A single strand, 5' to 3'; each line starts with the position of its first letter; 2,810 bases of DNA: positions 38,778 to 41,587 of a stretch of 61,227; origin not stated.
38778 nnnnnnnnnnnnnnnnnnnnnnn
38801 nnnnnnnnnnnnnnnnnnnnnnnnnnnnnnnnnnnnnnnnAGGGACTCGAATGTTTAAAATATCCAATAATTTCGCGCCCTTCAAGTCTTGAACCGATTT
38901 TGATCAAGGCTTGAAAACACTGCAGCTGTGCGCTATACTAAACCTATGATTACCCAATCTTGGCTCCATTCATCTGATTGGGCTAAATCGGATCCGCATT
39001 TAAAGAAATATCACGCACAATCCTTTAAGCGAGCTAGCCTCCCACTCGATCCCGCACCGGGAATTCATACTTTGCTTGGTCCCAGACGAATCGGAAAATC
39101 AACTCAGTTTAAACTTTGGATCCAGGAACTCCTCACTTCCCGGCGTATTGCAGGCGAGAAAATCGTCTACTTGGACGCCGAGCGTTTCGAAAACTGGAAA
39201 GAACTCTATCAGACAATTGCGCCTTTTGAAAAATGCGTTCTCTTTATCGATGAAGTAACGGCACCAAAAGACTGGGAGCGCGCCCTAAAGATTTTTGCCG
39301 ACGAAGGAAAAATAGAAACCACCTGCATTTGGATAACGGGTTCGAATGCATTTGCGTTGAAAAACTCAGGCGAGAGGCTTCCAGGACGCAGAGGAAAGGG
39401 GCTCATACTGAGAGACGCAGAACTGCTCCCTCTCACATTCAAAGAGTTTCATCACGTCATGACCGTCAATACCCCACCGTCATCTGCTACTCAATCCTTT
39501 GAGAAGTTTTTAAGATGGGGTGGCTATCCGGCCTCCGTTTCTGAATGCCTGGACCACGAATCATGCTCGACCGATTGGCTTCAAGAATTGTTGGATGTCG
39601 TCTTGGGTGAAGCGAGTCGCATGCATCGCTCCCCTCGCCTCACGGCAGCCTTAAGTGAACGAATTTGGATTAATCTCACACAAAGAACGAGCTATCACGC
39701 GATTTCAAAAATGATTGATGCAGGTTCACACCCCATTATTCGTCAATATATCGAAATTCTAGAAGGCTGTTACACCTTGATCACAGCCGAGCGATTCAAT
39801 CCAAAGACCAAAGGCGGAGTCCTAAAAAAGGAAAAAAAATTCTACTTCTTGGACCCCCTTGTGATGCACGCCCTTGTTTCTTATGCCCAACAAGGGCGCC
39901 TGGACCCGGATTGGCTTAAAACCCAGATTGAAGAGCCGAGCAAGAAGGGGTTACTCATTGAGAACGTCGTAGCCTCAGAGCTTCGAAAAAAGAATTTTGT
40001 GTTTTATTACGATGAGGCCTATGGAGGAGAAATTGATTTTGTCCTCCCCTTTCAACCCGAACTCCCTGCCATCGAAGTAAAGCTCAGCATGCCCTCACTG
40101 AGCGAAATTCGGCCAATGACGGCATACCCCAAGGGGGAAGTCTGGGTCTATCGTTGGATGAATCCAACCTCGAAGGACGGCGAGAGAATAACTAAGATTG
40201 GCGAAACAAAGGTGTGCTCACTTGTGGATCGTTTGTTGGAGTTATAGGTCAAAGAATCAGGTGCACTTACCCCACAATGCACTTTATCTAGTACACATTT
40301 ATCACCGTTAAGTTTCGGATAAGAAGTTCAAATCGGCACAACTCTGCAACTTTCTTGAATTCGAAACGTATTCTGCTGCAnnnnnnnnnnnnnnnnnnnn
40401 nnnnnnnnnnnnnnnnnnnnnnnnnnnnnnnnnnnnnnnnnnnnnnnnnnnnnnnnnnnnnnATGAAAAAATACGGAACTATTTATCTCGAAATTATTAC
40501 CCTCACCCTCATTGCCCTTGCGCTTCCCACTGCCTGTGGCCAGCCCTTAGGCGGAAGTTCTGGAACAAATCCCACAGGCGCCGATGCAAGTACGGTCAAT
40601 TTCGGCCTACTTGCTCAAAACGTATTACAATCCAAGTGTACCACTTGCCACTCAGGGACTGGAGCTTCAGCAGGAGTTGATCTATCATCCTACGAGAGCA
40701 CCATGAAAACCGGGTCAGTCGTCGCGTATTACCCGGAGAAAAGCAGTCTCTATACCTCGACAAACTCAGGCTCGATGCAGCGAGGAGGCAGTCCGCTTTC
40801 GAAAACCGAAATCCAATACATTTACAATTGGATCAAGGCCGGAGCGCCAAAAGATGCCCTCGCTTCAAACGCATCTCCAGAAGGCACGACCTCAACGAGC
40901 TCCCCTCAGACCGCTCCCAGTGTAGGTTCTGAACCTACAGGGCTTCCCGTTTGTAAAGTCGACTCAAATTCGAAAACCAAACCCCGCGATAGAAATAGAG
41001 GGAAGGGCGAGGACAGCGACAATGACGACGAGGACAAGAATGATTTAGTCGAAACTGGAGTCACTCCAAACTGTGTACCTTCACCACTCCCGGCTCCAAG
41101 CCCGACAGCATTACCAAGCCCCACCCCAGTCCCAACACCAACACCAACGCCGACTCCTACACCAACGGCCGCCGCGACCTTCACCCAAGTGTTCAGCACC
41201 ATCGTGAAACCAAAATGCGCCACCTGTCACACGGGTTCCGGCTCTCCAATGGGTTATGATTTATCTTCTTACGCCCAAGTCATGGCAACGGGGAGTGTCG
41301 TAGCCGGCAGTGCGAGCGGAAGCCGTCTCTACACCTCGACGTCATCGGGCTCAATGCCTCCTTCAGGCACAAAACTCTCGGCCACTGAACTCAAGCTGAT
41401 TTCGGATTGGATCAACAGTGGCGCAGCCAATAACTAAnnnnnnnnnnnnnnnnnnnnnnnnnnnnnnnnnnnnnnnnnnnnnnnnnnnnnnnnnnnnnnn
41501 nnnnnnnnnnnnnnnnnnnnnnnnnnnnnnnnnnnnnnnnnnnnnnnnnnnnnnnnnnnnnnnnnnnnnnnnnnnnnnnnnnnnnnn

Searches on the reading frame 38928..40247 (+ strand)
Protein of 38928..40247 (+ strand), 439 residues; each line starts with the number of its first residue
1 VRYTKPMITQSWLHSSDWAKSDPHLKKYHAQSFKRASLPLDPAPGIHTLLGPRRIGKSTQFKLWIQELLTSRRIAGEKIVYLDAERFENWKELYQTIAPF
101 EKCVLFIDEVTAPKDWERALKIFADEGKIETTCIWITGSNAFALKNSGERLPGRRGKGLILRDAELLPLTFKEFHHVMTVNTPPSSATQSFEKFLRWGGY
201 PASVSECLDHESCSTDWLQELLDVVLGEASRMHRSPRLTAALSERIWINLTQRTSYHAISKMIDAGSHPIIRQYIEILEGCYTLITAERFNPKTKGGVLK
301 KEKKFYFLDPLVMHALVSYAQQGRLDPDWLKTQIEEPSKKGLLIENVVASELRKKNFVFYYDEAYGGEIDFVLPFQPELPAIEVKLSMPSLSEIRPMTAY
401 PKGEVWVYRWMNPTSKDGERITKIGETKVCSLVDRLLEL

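Call 20: search_protein_families(library=pfam, proteins=[window:38928-40247:+], max_evalue=0.00001)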
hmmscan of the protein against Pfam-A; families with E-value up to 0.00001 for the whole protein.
window:38928-40247:+ (439 aa): 2 families
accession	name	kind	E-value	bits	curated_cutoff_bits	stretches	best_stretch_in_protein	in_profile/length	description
PF13173.12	AAA_14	-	2.3e-20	73.4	27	1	46-174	4-128/129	AAA domain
PF13635.12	DUF4143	-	9.2e-18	64.9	28.1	1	244-387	21-160/160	Domain of unknown function (DUF4143)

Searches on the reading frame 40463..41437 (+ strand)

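Call 4: search_protein_families(library=pfam, proteins=[window:40463-41437:+], max_evalue=0.1)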
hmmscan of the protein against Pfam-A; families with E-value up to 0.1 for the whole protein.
window:40463-41437:+ (324 aa): 11 families
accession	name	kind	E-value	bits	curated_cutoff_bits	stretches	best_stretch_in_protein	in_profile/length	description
PF13442.11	Cytochrome_CBB3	-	2.9e-09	37.6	27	2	248-317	10-68/68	Cytochrome C oxidase, cbb3-type, subunit III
PF07635.16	PSCyt1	-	1.5e-08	35.5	22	2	59-99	1-45/59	Planctomycete cytochrome C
PF00034.26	Cytochrom_C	-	2.4e-06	29.2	21.3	1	53-125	6-87/90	Cytochrome c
PF07627.16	PSCyt3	-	0.00045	20.9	27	1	223-273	41-91/98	Protein of unknown function (DUF1588)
PF14376.11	Haem_bd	-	0.00063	20.2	27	0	237-261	28-51/133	Haem-binding domain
PF09699.15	Paired_CXXCH_1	-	0.0029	17.7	20.6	0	55-68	5-18/41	Doubled CXXCH motif (Paired_CXXCH_1)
PF14522.11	Cytochrome_C7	-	0.0037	17.5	24.8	0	56-72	13-28/67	Cytochrome c7 and related cytochrome c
PF06934.16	CTI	-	0.016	14.2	25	0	99-134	82-117/692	Fatty acid cis/trans isomerase (CTI)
PF09086.16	DUF1924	-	0.024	15.4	22.5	0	248-270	25-47/96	Domain of unknown function (DUF1924)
PF22113.1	Mtrc-MtrF_II-IV_dom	-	0.037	14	30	0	54-67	79-92/176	Outer membrane cytochrome MtrC/MtrF-like, domains II/IV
PF05104.17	Rib_recp_KP_reg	-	0.041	15.4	25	1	169-234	37-106/141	Ribosome receptor lysine/proline rich region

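Call 6: search_protein_families(library=ncbifam, proteins=[window:40463-41437:+], max_evalue=0.1)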
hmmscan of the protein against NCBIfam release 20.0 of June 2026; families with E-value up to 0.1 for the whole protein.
window:40463-41437:+ (324 aa): 13 families
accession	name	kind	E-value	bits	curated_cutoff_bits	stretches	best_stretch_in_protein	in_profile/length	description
NF047812.1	LIC11213_lipo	equivalog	1.3e-24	86.5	100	2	40-128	33-116/118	LIC11213 family lipoprotein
NF008157.0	PRK10909.1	equivalog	0.00017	21.5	302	1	28-79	26-77/199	16S rRNA (guanine(966)-N(2))-methyltransferase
TIGR03806.1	chp_HNE_0200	subfamily_domain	0.00039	19.7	313.3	0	36-79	198-242/314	SO2930 family diheme c-type cytochrome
NF052339.1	hydrazine_alpha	equivalog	0.00054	18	800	1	41-107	664-727/804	hydrazine synthase subunit alpha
TIGR00782.1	ccoP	equivalog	0.00056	19.3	179.95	0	236-319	202-280/285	cytochrome-c oxidase, cbb3-type subunit III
NF045930.1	Cytc6PetJCyano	equivalog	0.0014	18.6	135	0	233-260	20-47/110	cytochrome c6 PetJ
NF037973.1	metallo_SslE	exception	0.0016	15.8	3000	1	180-242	28-90/1519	lipoprotein metalloprotease SslE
NF052248.1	SorU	equivalog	0.002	18.4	100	0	242-257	3-18/72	SorU family sulfite dehydrogenase c-type cytochrome subunit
NF045774.1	cytochro_C551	exception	0.0021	18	118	1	16-65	11-56/110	cytochrome c551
TIGR02603.1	CxxCH_TIGR02603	domain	0.0039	17.2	68.15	0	53-82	8-39/134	putative heme-binding domain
TIGR01905.1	paired_CXXCH_1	subfamily_domain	0.011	15.6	25.2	0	55-70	5-20/41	doubled CXXCH domain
NF041895.1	choice_anch_V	domain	0.024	14.7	42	0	55-89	23-57/150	choice-of-anchor V domain-containing protein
NF033196.2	c_type_nonphoto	exception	0.061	13.5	70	0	55-72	26-43/98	c-type cytochrome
